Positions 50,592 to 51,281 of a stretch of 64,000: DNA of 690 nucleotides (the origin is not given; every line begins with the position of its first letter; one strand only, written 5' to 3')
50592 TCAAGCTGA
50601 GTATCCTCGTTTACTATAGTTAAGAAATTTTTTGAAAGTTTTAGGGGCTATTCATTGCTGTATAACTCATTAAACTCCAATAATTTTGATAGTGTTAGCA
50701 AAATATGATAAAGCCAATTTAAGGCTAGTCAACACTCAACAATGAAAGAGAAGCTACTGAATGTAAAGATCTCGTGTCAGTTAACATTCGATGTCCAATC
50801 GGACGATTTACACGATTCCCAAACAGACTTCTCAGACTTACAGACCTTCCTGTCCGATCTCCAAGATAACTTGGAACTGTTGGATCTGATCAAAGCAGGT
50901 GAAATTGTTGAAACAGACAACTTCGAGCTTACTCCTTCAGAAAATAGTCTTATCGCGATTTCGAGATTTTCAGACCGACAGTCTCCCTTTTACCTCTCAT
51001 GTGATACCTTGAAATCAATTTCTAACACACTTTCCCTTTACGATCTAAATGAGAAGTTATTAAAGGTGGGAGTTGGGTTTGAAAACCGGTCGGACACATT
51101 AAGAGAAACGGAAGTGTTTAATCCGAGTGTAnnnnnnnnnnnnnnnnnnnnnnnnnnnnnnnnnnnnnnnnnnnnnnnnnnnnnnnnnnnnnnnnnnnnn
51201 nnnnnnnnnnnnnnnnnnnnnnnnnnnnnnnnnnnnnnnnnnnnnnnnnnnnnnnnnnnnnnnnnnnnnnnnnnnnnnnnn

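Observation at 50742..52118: Intronless ORF with two dsRBD-like motifs, sandwiched between TEs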

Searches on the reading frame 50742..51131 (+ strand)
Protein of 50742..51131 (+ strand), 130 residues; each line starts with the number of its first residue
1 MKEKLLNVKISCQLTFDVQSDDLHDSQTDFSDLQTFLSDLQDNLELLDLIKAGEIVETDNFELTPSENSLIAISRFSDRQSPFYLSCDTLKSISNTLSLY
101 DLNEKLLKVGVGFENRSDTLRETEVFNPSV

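Call 42: search_solved_structures(query=A5, max_evalue=10)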
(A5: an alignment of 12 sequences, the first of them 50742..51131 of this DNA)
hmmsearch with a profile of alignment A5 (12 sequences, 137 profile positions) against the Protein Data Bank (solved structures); distinct sequences matched with E-value up to 10: 9.
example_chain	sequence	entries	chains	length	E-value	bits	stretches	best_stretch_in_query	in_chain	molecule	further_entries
9f8e_A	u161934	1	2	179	0.044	16.9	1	54-117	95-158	S-layer protein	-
6aay_A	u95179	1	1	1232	0.19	14.8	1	22-82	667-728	Bergeyella zoohelcum Cas13b (R1177A) mutant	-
1fdq_A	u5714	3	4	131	0.86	12.7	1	73-124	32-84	FATTY ACID-BINDING PROTEIN, BRAIN | BRAIN-TYPE FATTY ACID BINDING PROTEIN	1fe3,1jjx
8ivf_B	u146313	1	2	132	0.88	12.7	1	73-124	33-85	Fatty acid-binding protein, brain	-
6l9o_A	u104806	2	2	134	0.89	12.7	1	73-124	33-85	Fatty acid-binding protein, brain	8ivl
7qca_LG0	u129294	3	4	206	0.91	12.6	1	78-102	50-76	60S ribosomal protein L8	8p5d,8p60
5ura_A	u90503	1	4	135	0.94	12.6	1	73-124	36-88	Fatty acid-binding protein, brain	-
7e25_A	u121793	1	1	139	1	12.5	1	73-124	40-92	Fatty acid-binding protein, brain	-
9niu_A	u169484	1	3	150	1.3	12.1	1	73-124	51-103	Fatty acid-binding protein, brain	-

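Call 43: search_protein_families(library=pfam, alignment_id=A5, max_evalue=1)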
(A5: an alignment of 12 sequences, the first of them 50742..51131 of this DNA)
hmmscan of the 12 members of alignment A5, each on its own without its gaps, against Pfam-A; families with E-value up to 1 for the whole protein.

A. member 1, window:50742-51131:+ (130 aa): 0 families

B. families by the number of members that match (of 12 scanned): 6 families
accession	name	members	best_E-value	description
PF24999.1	LAMB4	1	0.038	Laminin subunit beta-4-like domain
PF17556.7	MIT_LIKE_ACTX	1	0.045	MIT-like atracotoxin family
PF14847.12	Ras_bdg_2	1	0.047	Ras-binding domain of Byr2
PF02212.23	GED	1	0.057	Dynamin GTPase effector domain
PF17765.7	MLTR_LBD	1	0.095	MmyB-like transcription regulator ligand binding domain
PF25069.2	Med14_C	1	0.13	Med14 C-terminal domain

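Call 54: predict_structure(alignment_id=A6)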
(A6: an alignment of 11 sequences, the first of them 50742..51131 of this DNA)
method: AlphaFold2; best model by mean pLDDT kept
length: 130 residues; sequences in the alignment: 11
mean_pLDDT: 77.1   pTM: 0.59
mean pLDDT of the five models: 77.1, 76.4, 74.0, 67.8, 65.0
residues with pLDDT >= 90: 30; 70-90: 65; 50-70: 26; < 50: 9
segments of 3 or more residues with pLDDT < 50: 124-130
pLDDT, mean of each block of 10 residues (from residue 1): 73 74 55 86 88 91 92 84 90 88 73 63 46
secondary structure, 60 per line:
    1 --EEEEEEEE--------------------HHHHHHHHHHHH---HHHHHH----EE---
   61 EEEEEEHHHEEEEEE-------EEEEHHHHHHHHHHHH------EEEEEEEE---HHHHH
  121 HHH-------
elements in order: E3-10 H31-42 H46-51 E61-66 E70-75 E83-86 H87-98 E105-112 H116-123

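Call 63: fold_search(model_id=the predicted structure, library=viral)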
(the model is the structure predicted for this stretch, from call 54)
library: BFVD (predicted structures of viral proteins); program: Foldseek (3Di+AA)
matches with E <= 10: 811; with E <= 0.001: 0
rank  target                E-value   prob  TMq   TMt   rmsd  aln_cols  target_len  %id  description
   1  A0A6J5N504            8.2e-02  0.87  0.27  0.40   6.9        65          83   11  Uncharacterized protein [uncultured Caudovirales phage]
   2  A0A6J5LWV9            1.2e-01  0.93  0.30  0.53   4.4        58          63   16  Uncharacterized protein [uncultured Caudovirales phage]
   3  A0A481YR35            1.2e-01  0.33  0.24  0.17  20.0       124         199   13  Uncharacterized protein [Pithovirus LCDPAC02]
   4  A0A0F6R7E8            1.6e-01  0.80  0.32  0.20   5.9        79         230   16  Uncharacterized protein [Sinorhizobium phage phiM9]
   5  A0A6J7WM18            1.9e-01  0.47  0.27  0.39  10.7        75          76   11  Uncharacterized protein [uncultured Caudovirales phage]
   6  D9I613                1.9e-01  0.28  0.21  0.18  12.4        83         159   16  Uncharacterized protein [Acinetobacter phage 133]
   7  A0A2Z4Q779            2.3e-01  0.77  0.27  0.40   5.4        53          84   17  Uncharacterized protein [Microbacterium phage MementoMori]
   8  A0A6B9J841            2.3e-01  0.23  0.24  0.28  17.8       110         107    6  (no name in the UniProt tables at hand)
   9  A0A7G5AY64            2.8e-01  0.92  0.37  0.33   3.1        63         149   10  (no name in the UniProt tables at hand)
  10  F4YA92                3.0e-01  0.18  0.25  0.15  19.1       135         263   11  Uncharacterized protein [Campylobacter phage NCTC12673]
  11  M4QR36                3.2e-01  0.16  0.21  0.13  13.7        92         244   17  (no name in the UniProt tables at hand)
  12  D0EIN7                3.4e-01  0.54  0.29  0.41  14.2        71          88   11  RNA-dependent RNA polymerase (Fragment) [Pleurotus ostreatus virus 1]
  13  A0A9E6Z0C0            3.4e-01  0.38  0.30  0.39  14.1       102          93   11  (no name in the UniProt tables at hand)
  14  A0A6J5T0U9            3.4e-01  0.20  0.22  0.16  16.6       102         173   13  Uncharacterized protein [uncultured Caudovirales phage]
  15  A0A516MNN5            3.6e-01  0.20  0.20  0.28  24.9        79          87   14  (no name in the UniProt tables at hand)
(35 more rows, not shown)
